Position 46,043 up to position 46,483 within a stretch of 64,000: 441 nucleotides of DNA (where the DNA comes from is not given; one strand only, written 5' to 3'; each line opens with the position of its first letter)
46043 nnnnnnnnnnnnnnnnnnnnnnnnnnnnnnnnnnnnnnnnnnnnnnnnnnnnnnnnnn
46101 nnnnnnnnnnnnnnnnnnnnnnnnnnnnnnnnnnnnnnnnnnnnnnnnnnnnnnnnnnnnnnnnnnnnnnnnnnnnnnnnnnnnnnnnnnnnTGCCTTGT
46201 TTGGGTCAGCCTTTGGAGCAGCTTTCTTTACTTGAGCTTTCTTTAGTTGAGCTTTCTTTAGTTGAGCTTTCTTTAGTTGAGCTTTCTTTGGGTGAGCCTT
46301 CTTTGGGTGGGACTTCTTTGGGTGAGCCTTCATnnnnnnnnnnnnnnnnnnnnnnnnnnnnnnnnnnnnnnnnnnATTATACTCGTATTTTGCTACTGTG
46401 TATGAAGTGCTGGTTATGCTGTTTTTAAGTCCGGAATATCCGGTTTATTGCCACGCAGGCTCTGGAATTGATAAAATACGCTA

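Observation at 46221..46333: Lysine-rich KKAQL tandem-repeat N-terminal tail on CoA ligase paralog 2, encoded by a 15-nt DNA tandem repeat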

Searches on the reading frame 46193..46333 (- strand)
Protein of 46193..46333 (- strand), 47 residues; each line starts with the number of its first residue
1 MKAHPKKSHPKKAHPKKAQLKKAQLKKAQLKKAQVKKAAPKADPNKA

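Call 34: find_homologous_proteins(query=window:46211-46333:-, max_evalue=10)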
Query seq(41 aa): no candidate shares three 5-residue words with the query. No homologue found.
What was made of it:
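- Tried and rejected: Tail-only word-index protein search (call 34).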

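Call 48: search_protein_representatives(protein=window:46211-46333:-)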
Query: 41 residues. Proteins with E-value up to 0.001 (for the whole library): 104; up to 1e-10: 2; up to 1e-30: 0. The best 104 are listed.
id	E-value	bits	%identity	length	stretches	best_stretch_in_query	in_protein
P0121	7.8e-19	80.3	40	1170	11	3-38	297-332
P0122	8.3e-12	59.1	55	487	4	2-40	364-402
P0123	1.9e-10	55.0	43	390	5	2-40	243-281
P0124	1.1e-09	52.6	49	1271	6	16-37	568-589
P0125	1.9e-09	52.0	43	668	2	7-29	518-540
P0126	5.4e-09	50.6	37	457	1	9-38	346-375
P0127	8.4e-09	50.0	-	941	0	-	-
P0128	4.4e-08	47.8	21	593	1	6-34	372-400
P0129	8.9e-08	46.9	41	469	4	3-38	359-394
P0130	1.9e-07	45.9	45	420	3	5-34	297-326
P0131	2.7e-07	45.5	44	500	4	3-38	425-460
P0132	3.4e-07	45.1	40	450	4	4-35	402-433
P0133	5.4e-07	44.5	37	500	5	4-38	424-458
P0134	7.5e-07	44.1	39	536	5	29-29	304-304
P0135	2.2e-06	42.7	50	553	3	7-38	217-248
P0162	8.0e-05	38.0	48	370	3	2-38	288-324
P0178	2.0e-04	36.8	61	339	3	2-41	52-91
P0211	6.6e-04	35.2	54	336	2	8-38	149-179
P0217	7.4e-04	35.1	65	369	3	2-41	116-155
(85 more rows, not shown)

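Call 50: search_protein_families(library=pfam, proteins=[window:46193-46333:-, P0122, P0162, P0178, P0217, P0211, P0121], max_evalue=10)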
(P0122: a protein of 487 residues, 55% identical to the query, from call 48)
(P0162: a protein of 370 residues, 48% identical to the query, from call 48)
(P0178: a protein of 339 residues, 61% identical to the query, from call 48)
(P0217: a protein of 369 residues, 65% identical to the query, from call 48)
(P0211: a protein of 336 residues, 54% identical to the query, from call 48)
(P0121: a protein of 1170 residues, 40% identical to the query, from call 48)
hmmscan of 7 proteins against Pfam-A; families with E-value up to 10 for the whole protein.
seq(47 aa): 0 families

P0122 (487 aa): 1 family
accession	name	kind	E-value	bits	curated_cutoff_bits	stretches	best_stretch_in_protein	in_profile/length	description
PF07382.16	HC2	-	0.1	13.2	40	1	279-419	17-161/194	Histone H1-like nucleoprotein HC2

P0162 (370 aa): 3 families
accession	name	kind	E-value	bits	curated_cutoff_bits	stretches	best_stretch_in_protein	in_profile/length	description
PF07382.16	HC2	-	0.00073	20.1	40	1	217-330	11-128/194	Histone H1-like nucleoprotein HC2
PF12722.12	Hid1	-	2.9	6.4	22.5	1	209-362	592-743/812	High-temperature-induced dauer-formation protein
PF08610.15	Pex16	-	5.8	6.6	25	0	245-358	140-253/347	Peroxisomal membrane protein (Pex16)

P0178 (339 aa): 9 families
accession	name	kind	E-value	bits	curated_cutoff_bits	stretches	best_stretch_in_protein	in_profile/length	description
PF13103.11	TonB_2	-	8e-06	26.3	22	1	259-314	16-72/85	TonB C terminal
PF03544.19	TonB_C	-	0.00041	21.2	24.6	1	273-310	20-56/79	Gram-negative bacterial TonB protein C-terminal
PF07382.16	HC2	-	0.014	16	40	1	42-159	31-146/194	Histone H1-like nucleoprotein HC2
PF23558.1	TPR_P4H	-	0.073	13.7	27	1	179-243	29-89/91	Prolyl 4-hydroxylase peptide-substrate-binding domain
PF03597.20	FixS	-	0.27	11.4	23.1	1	12-36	5-29/44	Cytochrome oxidase maturation protein cbb3-type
PF19762.4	DUF6249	-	0.37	11.2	33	1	13-66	4-52/104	Domain of unknown function (DUF6249)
PF19168.5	DUF5850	-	0.49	11.3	25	1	13-108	3-96/171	Family of unknown function (DUF5850)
PF22251.1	PFF1_TM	-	1.3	8.9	32.3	1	6-124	94-215/300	Vacuolar membrane protease, transmembrane domain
PF09731.14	Mitofilin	-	3.3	7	27.4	1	42-189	64-211/614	Mitochondrial inner membrane protein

P0217 (369 aa): 2 families
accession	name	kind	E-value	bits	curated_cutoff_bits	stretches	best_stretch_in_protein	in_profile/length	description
PF07382.16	HC2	-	3.2e-11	44.1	40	1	46-163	27-146/194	Histone H1-like nucleoprotein HC2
PF09531.15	Ndc1_Nup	-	1.2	8.2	29.8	1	47-180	356-464/607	Nucleoporin protein Ndc1-Nup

P0211 (336 aa): 6 families
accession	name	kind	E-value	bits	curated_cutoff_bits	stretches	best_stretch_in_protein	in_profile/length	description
PF25296.1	Decapeptide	-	5.4e-09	36.2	45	3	74-132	15-73/74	Decapeptide repeat region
PF02095.21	Extensin_1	-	3.7e-05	24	105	1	76-189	36-149/171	Extensin-like protein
PF05359.17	DUF748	-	0.015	13.8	50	1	36-175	372-496/1037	Domain of Unknown Function (DUF748)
PF13599.13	Pentapeptide_4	-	0.095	13.2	38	1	130-167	27-64/78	Pentapeptide repeat region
PF04348.19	LppC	-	0.16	11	28.8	1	44-178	26-154/563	LppC putative lipoprotein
PF05264.16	CfAFP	-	0.56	10.7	25.9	1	118-175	20-78/137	Choristoneura fumiferana antifreeze protein (CfAFP)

P0121 (1170 aa): 11 families
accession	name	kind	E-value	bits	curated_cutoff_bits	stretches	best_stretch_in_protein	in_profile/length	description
PF00805.28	Pentapeptide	-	8.4e-108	351.7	20.2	14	287-325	1-39/40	Pentapeptide repeats (8 copies)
PF13599.13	Pentapeptide_4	-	6e-57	190.1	38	8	463-538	2-77/78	Pentapeptide repeat region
PF13576.12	Pentapeptide_3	-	2.1e-35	121.1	27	11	265-307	2-47/48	Pentapeptide repeats (9 copies)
PF25296.1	Decapeptide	-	8.4e-11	42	45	5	503-558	16-71/74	Decapeptide repeat region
PF03107.22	C1_2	-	0.00015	22.5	26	1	76-117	2-47/48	C1 domain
PF00569.23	ZZ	-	0.0043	17.3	21.4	1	91-120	6-37/45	Zinc finger, ZZ type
PF00130.28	C1_1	-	0.3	11.4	26.5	1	90-122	12-47/53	Phorbol esters/diacylglycerol binding domain (C1 domain)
PF09041.15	Aurora-A_bind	-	0.31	11.7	21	0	480-510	37-67/68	Aurora-A binding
PF03573.19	OprD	-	0.63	9.5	25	1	504-578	130-204/394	outer membrane porin, OprD family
PF24734.1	DUF7685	-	1.7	9.1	27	1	91-123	1-37/43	Domain of unknown function (DUF7685)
PF16875.11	Glyco_hydro_36N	-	2.3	8.1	27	0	399-437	143-181/253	Glycosyl hydrolase family 36 N-terminal domain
